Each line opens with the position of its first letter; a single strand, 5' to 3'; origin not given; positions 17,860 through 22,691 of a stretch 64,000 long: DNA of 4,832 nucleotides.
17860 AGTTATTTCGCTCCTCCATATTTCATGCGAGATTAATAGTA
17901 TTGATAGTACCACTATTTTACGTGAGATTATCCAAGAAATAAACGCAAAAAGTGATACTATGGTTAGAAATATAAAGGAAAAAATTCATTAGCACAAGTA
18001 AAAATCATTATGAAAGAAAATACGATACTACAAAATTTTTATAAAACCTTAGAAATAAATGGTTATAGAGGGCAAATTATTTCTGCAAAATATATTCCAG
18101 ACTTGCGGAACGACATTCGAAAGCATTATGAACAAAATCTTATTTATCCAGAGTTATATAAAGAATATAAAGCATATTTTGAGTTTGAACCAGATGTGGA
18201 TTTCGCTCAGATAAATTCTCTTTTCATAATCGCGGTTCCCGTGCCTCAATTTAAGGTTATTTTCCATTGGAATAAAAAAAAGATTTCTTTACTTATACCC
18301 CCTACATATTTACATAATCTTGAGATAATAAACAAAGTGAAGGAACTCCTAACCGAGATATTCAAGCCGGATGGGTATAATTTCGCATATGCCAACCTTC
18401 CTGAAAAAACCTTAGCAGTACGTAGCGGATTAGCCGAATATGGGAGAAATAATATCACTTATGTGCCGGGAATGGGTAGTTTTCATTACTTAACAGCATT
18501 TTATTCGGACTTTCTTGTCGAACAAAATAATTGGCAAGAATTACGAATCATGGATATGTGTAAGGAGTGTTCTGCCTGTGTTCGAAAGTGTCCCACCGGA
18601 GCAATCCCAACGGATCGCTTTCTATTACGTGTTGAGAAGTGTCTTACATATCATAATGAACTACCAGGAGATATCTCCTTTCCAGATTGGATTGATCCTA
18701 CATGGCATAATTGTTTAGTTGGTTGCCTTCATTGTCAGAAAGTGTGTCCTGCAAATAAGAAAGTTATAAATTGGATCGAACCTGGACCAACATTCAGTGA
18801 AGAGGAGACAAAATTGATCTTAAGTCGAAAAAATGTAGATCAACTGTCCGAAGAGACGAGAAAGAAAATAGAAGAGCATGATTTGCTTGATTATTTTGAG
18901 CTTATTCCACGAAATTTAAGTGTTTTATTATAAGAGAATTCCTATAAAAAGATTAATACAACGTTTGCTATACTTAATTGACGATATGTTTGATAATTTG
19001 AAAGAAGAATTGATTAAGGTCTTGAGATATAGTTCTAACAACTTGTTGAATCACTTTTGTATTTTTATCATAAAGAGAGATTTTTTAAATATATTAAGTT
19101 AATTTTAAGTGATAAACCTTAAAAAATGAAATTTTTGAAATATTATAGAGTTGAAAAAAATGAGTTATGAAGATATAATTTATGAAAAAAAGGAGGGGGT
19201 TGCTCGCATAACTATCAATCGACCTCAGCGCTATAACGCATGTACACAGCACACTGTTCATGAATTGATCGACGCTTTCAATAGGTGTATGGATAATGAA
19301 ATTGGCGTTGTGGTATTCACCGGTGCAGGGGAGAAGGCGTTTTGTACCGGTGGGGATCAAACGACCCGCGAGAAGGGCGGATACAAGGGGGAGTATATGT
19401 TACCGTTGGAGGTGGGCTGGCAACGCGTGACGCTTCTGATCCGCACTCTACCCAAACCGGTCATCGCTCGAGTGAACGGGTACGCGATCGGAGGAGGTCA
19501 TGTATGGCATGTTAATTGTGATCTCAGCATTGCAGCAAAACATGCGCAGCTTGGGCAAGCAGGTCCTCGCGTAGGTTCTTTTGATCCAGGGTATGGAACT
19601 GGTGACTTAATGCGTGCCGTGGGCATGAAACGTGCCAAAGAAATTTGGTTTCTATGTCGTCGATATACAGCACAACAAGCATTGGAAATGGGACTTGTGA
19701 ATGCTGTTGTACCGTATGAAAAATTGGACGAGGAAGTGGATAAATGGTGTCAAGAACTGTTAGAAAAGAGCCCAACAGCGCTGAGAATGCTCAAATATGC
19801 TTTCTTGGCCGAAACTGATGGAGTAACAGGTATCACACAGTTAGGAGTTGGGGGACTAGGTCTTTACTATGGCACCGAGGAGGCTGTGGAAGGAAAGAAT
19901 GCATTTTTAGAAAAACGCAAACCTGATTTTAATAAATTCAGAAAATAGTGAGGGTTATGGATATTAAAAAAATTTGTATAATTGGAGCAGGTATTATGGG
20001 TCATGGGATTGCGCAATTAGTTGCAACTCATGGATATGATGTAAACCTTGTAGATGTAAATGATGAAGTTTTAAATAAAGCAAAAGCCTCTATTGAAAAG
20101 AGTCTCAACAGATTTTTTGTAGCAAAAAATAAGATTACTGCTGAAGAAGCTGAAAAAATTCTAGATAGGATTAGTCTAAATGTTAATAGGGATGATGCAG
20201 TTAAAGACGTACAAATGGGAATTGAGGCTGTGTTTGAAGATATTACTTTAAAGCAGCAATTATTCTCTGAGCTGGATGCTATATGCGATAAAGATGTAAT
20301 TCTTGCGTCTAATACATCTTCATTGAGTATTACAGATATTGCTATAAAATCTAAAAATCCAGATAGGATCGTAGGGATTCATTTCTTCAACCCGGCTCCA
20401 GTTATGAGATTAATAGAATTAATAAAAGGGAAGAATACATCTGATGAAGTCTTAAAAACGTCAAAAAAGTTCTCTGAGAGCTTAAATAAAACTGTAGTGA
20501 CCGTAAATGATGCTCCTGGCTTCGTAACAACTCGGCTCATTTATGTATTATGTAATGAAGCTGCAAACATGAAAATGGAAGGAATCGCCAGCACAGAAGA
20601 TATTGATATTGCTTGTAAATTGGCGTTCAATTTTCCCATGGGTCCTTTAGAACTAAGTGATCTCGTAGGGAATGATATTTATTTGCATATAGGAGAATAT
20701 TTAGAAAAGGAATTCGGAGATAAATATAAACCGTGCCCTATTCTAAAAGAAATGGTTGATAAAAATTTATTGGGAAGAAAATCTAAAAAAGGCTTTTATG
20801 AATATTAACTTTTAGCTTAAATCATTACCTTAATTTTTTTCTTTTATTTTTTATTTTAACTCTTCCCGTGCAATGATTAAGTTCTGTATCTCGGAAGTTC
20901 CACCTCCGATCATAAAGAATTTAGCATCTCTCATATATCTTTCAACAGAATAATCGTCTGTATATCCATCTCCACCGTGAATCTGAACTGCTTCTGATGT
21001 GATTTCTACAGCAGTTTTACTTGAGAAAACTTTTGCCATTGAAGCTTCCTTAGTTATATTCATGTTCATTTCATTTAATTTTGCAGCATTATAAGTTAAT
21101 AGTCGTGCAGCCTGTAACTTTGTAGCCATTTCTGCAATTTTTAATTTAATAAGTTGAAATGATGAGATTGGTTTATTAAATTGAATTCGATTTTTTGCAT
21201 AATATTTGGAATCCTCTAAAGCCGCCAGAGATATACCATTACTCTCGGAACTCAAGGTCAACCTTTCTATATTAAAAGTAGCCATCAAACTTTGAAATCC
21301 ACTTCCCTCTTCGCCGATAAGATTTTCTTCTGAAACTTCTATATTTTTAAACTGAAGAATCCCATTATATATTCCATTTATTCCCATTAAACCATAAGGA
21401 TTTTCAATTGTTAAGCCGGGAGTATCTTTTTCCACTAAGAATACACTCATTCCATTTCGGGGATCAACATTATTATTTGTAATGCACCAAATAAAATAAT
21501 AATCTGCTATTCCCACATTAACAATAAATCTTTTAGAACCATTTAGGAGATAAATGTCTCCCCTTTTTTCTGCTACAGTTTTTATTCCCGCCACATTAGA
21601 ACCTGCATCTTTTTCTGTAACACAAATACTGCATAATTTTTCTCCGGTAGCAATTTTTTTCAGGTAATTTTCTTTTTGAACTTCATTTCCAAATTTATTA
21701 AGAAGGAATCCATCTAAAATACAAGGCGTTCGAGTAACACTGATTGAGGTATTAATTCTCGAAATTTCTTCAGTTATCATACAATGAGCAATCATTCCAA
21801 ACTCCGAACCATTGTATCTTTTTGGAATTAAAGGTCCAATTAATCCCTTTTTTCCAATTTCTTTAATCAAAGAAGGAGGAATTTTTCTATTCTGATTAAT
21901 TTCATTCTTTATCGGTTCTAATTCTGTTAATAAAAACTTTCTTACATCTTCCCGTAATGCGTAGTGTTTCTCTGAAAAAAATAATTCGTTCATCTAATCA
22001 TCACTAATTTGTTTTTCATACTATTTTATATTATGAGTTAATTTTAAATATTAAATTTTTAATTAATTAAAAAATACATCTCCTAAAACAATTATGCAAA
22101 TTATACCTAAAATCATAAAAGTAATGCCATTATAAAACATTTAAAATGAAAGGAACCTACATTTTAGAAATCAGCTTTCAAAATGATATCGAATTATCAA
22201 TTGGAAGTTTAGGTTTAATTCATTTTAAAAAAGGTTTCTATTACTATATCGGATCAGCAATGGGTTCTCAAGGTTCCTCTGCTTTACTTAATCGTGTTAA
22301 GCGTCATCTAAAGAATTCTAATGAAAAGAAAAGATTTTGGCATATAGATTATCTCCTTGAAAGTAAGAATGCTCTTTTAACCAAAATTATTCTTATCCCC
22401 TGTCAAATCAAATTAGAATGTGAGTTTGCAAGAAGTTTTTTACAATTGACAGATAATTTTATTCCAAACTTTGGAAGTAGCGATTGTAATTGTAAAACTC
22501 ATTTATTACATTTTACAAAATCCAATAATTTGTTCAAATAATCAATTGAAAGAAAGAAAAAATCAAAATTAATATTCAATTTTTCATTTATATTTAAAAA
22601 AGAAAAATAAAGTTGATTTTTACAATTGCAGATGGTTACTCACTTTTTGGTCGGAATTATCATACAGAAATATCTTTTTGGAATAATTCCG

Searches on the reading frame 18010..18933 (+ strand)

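Call 18: search_protein_families(library=pfam, proteins=[window:18010-18933:+], max_evalue=0.01)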
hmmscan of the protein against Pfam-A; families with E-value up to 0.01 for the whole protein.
window:18010-18933:+ (307 aa): 8 families
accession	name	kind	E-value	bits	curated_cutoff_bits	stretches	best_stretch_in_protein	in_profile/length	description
PF13484.11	Fer4_16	-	4.1e-10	40.7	30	1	184-249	2-66/66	4Fe-4S double cluster binding domain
PF13187.11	Fer4_9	-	3.8e-07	30.5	27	1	177-199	33-52/52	4Fe-4S dicluster domain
PF13237.11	Fer4_10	-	1.3e-06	28.7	25.5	1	182-212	7-43/53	4Fe-4S dicluster domain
PF00037.32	Fer4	-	2.1e-05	24.6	21.1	1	181-199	5-23/24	4Fe-4S binding domain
PF12838.12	Fer4_7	-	0.00022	22.1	27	1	184-249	2-51/52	4Fe-4S dicluster domain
PF12837.12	Fer4_6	-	0.00067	19.9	25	1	181-199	6-24/24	4Fe-4S binding domain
PF12797.12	Fer4_2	-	0.0011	19.2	24.5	0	234-248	9-22/22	4Fe-4S binding domain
PF14697.11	Fer4_21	-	0.0019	18.7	35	0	180-199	37-57/59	4Fe-4S dicluster domain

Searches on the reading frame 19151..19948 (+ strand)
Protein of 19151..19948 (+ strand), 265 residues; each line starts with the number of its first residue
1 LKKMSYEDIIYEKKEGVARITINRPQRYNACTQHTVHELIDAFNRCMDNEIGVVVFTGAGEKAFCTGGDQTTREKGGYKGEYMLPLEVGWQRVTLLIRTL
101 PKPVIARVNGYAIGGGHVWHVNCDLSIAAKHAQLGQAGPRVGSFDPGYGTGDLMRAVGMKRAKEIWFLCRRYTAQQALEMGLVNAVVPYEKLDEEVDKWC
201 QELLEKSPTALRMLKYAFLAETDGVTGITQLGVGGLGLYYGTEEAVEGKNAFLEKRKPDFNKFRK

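Call 77: search_protein_families(library=pfam, proteins=[window:19151-19948:+], max_evalue=0.0001)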
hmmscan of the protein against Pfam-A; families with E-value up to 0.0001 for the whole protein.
window:19151-19948:+ (265 aa): 2 families
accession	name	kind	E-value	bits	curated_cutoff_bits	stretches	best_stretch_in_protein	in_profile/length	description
PF00378.25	ECH_1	-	4.5e-67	226.4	27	1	12-261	1-249/251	Enoyl-CoA hydratase/isomerase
PF16113.10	ECH_2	-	2.5e-19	70.4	27.2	1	18-198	2-183/335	Enoyl-CoA hydratase/isomerase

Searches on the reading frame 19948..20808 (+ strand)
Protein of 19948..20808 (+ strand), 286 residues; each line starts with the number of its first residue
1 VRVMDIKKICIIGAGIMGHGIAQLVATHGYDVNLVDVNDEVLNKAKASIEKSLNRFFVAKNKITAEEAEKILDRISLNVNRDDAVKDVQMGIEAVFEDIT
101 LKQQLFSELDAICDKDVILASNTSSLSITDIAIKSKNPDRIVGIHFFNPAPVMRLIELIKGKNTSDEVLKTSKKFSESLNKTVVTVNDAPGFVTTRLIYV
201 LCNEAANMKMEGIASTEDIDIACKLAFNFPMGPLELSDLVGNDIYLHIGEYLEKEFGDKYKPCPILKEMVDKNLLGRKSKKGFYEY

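Call 77: search_protein_families(library=pfam, proteins=[window:19948-20808:+], max_evalue=0.0001)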
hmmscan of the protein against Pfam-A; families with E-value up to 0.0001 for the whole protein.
window:19948-20808:+ (286 aa): 4 families
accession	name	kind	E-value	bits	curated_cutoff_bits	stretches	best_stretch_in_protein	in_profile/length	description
PF02737.24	3HCDH_N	-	1.1e-62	211.6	22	1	8-188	1-179/180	3-hydroxyacyl-CoA dehydrogenase, NAD binding domain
PF00725.27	3HCDH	-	2.9e-31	108.3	22.1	1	191-286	1-97/97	3-hydroxyacyl-CoA dehydrogenase, C-terminal domain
PF03446.21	NAD_binding_2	-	9.4e-08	32.7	21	1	8-97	1-81/161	NAD binding domain of 6-phosphogluconate dehydrogenase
PF07992.20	Pyr_redox_2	-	9.1e-05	22.5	26.1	0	7-60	143-196/291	Pyridine nucleotide-disulphide oxidoreductase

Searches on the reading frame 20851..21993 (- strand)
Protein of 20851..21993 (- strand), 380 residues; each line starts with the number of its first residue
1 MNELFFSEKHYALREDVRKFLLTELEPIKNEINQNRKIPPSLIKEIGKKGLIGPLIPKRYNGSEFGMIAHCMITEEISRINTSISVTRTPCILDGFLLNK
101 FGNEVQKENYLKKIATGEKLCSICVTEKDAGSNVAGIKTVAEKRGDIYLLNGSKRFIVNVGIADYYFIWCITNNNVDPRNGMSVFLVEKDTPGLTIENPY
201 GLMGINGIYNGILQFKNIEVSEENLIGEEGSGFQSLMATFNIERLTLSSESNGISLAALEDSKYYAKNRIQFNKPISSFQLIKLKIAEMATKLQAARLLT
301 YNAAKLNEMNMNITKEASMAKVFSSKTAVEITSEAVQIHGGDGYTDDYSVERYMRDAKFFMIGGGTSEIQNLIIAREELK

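Call 77: search_protein_families(library=pfam, proteins=[window:20851-21993:-], max_evalue=0.0001)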
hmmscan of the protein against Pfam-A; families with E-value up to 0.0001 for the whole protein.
window:20851-21993:- (380 aa): 4 families
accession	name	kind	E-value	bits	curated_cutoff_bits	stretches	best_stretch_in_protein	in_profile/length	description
PF00441.29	Acyl-CoA_dh_1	-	2.7e-47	161.1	22.4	1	230-377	1-148/150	Acyl-CoA dehydrogenase, C-terminal domain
PF02771.21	Acyl-CoA_dh_N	-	1.7e-24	86.8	22.9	1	7-118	1-113/113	Acyl-CoA dehydrogenase, N-terminal domain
PF02770.24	Acyl-CoA_dh_M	-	5.9e-22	78.1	33.3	1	123-217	2-96/97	Acyl-CoA dehydrogenase, middle domain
PF08028.16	Acyl-CoA_dh_2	-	4.5e-20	72.7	22.7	1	253-358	9-124/134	Acyl-CoA dehydrogenase, C-terminal domain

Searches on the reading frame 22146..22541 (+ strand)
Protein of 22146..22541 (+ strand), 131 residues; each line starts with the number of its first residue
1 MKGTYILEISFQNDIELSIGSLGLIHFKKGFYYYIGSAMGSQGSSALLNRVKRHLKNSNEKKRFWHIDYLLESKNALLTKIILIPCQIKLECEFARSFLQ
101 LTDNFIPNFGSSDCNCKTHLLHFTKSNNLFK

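Call 77: search_protein_families(library=pfam, proteins=[window:22146-22541:+], max_evalue=0.0001)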
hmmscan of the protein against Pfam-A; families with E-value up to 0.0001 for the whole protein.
window:22146-22541:+ (131 aa): 1 family
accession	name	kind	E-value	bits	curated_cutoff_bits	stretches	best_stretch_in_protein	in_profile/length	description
PF01986.22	DUF123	-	5.4e-29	101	25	1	25-121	1-94/95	Domain of unknown function DUF123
